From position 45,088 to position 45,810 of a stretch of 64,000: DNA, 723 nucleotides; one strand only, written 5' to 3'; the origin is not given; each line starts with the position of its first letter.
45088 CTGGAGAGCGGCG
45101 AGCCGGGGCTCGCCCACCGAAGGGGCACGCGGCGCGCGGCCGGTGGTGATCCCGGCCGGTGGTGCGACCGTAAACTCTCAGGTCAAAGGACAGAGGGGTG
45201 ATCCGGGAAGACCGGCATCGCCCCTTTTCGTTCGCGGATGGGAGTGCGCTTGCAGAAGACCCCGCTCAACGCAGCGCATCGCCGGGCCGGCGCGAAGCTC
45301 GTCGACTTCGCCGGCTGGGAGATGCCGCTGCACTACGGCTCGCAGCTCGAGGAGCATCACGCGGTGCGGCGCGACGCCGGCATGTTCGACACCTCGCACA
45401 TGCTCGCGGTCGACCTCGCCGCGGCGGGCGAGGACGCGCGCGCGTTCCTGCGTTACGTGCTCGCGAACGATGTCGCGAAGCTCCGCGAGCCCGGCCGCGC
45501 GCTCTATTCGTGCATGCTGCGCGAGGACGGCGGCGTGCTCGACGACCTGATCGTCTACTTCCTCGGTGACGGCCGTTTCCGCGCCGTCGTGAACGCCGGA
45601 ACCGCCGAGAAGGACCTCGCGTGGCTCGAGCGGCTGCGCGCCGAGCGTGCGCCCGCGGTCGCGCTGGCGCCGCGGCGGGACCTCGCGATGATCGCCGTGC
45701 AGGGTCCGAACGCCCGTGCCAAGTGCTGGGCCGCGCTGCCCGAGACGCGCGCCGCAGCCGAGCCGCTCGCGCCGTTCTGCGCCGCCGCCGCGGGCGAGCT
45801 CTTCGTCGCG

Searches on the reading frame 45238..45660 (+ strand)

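Call 95: search_protein_families(library=pfam, proteins=[window:45238-45660:+], max_evalue=0.00001)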
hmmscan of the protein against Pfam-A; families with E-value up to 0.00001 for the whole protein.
window:45238-45660:+ (141 aa): 1 family
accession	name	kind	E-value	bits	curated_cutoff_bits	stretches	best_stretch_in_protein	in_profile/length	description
PF01571.26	GCV_T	-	4e-42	144.7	25.6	1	10-136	1-126/255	Aminomethyltransferase folate-binding domain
